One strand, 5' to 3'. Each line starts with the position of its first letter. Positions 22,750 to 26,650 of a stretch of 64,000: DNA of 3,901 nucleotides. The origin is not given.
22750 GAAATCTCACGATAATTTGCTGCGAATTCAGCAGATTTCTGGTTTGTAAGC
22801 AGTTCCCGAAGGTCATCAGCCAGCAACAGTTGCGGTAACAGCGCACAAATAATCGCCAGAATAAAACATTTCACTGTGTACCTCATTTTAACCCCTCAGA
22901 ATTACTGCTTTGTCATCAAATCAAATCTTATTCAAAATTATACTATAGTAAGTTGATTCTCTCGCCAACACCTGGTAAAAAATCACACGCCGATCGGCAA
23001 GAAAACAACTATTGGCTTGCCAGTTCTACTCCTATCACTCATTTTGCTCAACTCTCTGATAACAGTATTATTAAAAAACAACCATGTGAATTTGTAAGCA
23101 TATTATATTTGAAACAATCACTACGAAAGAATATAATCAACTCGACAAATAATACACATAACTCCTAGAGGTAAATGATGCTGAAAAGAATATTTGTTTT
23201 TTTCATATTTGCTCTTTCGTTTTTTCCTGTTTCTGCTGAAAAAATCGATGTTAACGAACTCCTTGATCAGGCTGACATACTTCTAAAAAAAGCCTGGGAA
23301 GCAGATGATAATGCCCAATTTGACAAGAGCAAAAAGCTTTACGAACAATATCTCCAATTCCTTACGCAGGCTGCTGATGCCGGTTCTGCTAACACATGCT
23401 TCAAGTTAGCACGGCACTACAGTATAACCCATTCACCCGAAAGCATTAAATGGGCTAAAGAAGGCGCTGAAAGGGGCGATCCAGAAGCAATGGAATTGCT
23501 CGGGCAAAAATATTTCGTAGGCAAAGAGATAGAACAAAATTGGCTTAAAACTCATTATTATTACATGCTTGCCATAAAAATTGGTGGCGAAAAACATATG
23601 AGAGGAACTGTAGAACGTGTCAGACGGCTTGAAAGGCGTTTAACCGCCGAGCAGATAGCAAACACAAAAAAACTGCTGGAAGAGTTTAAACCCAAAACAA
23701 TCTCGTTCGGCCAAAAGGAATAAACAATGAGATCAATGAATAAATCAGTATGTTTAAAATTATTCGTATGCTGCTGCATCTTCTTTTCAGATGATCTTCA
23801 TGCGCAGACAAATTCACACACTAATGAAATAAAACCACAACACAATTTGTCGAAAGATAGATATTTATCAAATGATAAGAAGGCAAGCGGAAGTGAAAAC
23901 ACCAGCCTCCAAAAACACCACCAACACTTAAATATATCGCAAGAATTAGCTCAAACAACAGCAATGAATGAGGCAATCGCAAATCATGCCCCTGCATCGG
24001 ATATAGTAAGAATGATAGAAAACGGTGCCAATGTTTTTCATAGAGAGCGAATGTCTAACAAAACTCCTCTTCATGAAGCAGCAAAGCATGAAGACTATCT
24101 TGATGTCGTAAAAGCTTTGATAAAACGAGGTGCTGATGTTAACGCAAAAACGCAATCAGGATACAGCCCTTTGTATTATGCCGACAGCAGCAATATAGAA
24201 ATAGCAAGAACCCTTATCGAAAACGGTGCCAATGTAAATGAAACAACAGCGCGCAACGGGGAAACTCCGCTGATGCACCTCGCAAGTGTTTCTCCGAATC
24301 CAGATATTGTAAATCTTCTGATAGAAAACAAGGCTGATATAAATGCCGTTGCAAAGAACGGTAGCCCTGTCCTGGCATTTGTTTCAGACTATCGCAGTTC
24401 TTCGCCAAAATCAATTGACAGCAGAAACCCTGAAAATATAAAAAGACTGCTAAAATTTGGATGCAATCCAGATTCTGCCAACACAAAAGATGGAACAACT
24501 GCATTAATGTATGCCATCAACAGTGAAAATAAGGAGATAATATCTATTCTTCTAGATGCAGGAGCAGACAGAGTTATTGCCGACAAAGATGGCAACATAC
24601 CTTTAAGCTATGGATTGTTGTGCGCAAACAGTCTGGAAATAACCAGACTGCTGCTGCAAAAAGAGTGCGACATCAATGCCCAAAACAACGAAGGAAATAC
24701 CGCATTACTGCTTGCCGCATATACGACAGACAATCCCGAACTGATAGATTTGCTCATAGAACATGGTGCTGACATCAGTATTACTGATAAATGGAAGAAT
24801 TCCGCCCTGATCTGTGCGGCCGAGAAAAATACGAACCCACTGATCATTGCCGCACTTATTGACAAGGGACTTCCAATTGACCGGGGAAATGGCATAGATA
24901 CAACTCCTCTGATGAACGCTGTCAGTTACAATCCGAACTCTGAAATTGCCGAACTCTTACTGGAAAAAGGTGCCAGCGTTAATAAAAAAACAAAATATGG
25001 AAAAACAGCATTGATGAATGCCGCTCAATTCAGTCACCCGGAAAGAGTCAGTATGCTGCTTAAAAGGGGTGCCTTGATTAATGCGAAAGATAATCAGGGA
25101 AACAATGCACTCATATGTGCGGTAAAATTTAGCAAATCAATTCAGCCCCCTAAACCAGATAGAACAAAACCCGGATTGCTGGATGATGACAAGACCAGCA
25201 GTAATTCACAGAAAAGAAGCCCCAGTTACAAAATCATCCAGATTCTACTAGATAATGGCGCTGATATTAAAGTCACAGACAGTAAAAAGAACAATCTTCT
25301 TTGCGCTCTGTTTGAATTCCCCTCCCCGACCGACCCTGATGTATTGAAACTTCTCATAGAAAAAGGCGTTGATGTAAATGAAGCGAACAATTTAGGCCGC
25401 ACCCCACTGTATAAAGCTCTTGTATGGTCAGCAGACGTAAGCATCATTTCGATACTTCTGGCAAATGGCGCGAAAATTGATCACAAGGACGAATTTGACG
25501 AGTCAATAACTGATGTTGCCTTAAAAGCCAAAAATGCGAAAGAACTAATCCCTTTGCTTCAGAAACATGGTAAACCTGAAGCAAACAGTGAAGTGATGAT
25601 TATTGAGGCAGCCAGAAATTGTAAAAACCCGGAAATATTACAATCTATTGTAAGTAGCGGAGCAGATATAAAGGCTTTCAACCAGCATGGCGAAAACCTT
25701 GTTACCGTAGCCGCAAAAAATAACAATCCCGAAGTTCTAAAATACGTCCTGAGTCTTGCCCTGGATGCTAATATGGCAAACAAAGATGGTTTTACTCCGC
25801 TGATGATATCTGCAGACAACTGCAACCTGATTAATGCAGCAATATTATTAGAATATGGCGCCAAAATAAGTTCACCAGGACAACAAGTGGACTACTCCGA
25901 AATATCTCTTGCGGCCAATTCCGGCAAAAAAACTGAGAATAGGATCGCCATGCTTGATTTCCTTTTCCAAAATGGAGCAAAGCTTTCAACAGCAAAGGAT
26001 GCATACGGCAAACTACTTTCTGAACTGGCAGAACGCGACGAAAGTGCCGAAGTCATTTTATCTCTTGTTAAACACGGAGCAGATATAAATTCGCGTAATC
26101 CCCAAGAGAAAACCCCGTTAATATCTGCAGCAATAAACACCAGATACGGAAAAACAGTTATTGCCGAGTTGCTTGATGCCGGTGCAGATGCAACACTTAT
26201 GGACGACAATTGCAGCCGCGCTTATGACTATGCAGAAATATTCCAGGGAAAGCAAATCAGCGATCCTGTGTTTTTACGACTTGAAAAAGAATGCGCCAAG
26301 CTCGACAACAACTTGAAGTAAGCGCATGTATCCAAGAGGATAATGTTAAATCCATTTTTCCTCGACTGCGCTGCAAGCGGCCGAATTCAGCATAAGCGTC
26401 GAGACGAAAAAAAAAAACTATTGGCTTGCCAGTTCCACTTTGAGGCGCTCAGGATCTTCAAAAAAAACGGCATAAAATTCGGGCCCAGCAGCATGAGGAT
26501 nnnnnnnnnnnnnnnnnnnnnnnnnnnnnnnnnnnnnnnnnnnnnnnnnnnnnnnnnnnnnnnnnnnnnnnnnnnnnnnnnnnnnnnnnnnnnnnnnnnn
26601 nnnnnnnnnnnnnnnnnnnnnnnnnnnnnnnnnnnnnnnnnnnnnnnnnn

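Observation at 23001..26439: Sel1 + ankyrin gene pair bounded by a 24-bp direct repeat that duplicates the 3-prime end of the VOC gene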

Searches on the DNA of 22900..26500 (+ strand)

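Call 65: search_dna_similar(query=window:22900-26500:+, collection=phages, mode=distant, max_rows=5)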
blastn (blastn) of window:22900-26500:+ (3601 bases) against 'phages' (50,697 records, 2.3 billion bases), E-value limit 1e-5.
No match.

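Call 66: search_dna_similar(query=window:22900-26500:+, collection=plasmids, mode=distant, max_rows=5)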
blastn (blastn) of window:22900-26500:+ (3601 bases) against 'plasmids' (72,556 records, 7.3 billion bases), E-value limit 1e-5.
No match.
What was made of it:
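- Tried and rejected: No match (calls 65, 66).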

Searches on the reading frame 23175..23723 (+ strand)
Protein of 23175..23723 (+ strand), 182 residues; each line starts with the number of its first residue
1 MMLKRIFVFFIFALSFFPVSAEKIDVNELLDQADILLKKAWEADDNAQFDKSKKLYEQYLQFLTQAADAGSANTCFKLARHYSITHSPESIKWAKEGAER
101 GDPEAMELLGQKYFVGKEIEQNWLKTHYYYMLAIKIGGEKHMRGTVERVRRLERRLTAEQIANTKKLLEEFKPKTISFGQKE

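Call 6: search_protein_families(library=pfam, proteins=[window:23175-23723:+], max_evalue=0.01)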
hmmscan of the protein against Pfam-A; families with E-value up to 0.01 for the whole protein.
window:23175-23723:+ (182 aa): 0 families

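Call 28: find_homologous_proteins(query=window:23175-23723:+, max_evalue=0.001)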
Query window:23175-23723:+ (182 aa): 1 proteins with E <= 0.001 among 254 candidates.
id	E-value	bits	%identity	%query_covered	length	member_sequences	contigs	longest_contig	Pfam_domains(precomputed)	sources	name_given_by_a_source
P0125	3.9e-115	400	100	99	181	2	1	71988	-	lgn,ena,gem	-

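Call 30: search_protein_families(library=pfam, proteins=[window:23175-23723:+], max_evalue=10)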
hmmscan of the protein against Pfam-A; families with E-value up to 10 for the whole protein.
window:23175-23723:+ (182 aa): 4 families
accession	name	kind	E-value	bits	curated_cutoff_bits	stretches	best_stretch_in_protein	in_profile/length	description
PF18446.7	DUF5611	-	0.067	14.3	25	1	95-172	7-85/102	Domain of unknown function (DUF5611)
PF04212.24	MIT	-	0.078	13.5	30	1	30-70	1-40/66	MIT (microtubule interacting and transport) domain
PF21838.2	DUF6897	-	0.16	12.1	23.9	1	122-149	3-31/58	Domain of unknown function (DUF6897)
PF23362.1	DHX37_C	-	0.23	11.8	27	1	145-172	23-50/80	DEAH helicase DHX37 C-terminal domain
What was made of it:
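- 23175..23723 (+): 182-aa divergent Sel1-like repeat protein with a signal-peptide-like N-terminus; no orthologue found. No Pfam hit (calls 6, 30).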

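Call 36: search_protein_representatives(protein=window:23175-23723:+)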
Query: 182 residues. Proteins with E-value up to 0.001 (for the whole library): 13081; up to 1e-10: 789; up to 1e-30: 1. The best 150 are listed.
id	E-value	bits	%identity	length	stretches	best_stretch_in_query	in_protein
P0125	1.2e-115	399.5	100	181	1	2-182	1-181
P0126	1.8e-28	115.8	36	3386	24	91-137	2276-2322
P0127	1.3e-27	113.1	34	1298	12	88-138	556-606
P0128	5.1e-27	111.1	31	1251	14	60-137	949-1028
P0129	1.8e-26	109.3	29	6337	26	58-140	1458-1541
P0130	3.5e-26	108.4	32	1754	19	59-137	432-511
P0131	3.8e-26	108.2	40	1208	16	89-122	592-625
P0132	8.1e-25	103.9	34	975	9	69-123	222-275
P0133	1.6e-23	99.7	33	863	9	69-123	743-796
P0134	2.7e-23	99.0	31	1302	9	58-148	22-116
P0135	3.9e-23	98.4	33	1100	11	89-136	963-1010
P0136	1.8e-22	96.3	29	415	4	56-178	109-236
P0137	2.5e-22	95.8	31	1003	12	55-172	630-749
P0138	3.5e-22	95.3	28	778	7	54-142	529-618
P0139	4.7e-22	94.9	33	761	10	88-171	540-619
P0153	5.1e-20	88.3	34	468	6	87-175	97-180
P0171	1.2e-18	83.8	31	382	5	78-170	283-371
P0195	2.2e-17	79.7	34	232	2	86-176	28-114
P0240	6.0e-16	75.0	36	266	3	60-174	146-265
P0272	2.8e-15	72.9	38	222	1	57-171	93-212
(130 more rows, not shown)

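Call 37: search_protein_families(library=pfam, proteins=[P0136, P0195, P0272, P0240, P0153, P0171], max_evalue=0.001)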
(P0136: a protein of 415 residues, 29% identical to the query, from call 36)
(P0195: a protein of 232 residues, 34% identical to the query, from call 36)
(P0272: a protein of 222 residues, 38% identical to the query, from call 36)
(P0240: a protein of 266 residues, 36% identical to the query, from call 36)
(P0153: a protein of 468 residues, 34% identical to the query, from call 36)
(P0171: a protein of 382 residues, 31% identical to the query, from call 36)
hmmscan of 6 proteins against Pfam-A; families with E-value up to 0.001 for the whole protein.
P0136 (415 aa): 1 family
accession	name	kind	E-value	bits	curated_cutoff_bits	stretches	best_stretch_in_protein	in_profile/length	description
PF08238.18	Sel1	-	7.5e-57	188.2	30.7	6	271-305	2-36/36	Sel1 repeat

P0195 (232 aa): 1 family
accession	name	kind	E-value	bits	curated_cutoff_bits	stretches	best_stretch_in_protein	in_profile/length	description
PF08238.18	Sel1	-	1.5e-32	111.3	30.7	3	9-43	1-35/36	Sel1 repeat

P0272 (222 aa): 1 family
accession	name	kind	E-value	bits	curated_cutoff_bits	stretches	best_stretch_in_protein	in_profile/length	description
PF08238.18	Sel1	-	4.1e-13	49.7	30.7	1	76-104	5-33/36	Sel1 repeat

P0240 (266 aa): 1 family
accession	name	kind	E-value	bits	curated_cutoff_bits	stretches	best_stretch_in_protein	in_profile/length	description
PF08238.18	Sel1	-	2.4e-47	158.1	30.7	4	87-120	2-35/36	Sel1 repeat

P0153 (468 aa): 4 families
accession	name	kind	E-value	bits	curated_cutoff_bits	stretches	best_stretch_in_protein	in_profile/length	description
PF08238.18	Sel1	-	5.1e-56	185.6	30.7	6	41-76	1-36/36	Sel1 repeat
PF07007.17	LprI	-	4e-13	50.1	22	1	389-460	22-104/106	Lysozyme inhibitor LprI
PF23310.1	TPR_27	-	4.1e-05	23.6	27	0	288-311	48-71/110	Plant tetratrico peptide repeats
PF20023.5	WSLR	-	0.00024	21.7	27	0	42-68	3-30/39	Wolframin Sel1-like repeat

P0171 (382 aa): 2 families
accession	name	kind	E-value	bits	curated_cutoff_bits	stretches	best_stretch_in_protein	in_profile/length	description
PF08238.18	Sel1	-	6.1e-68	223.3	30.7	7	183-217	1-35/36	Sel1 repeat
PF23310.1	TPR_27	-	0.00026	21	27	0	91-137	48-94/110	Plant tetratrico peptide repeats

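Call 73: find_encoding_contigs(protein=P0125, flank=8000, max_places=10)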
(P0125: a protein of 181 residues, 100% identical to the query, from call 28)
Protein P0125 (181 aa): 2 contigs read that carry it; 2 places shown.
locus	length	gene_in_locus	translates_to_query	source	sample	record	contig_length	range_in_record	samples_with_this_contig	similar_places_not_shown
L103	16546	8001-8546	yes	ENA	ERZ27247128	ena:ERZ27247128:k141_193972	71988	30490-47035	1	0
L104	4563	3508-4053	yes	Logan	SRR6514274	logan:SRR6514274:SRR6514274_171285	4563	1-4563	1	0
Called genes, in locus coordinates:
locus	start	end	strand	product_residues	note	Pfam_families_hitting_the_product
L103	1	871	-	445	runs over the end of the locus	PF00672:HAMP, PF00512:HisKA, PF02518:HATPase_c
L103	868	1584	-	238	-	PF00072:Response_reg, PF00486:Trans_reg_C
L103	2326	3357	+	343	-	PF04055:Radical_SAM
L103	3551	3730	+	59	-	PF12441:CopG_antitoxin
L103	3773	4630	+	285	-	-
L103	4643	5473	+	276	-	PF19420:DDAH_eukar, PF02274:ADI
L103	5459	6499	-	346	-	-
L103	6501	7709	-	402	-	-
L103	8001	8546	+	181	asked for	-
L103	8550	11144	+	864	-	PF12796:Ank_2 (weak), PF00023:Ank, PF12796:Ank_2, PF12796:Ank_2, PF12796:Ank_2, PF12796:Ank_2, PF12796:Ank_2, PF12796:Ank_2, +9 more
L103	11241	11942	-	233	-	PF00903:Glyoxalase, PF13669:Glyoxalase_4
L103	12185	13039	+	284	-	-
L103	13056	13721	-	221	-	-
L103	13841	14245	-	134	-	-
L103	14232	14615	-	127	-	-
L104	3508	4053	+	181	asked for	-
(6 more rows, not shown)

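Call 77: find_related_loci(query=window:23175-23723:+, collection=viral_contigs, flank=5000)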
Query window:23175-23723:+ (182 aa) in viral_contigs; peptide patterns used: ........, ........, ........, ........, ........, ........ (x = any residue, [..] = any of these).
9 stretches matched a pattern, but none encodes a relative of the query by tblastn (E <= 1e-3).
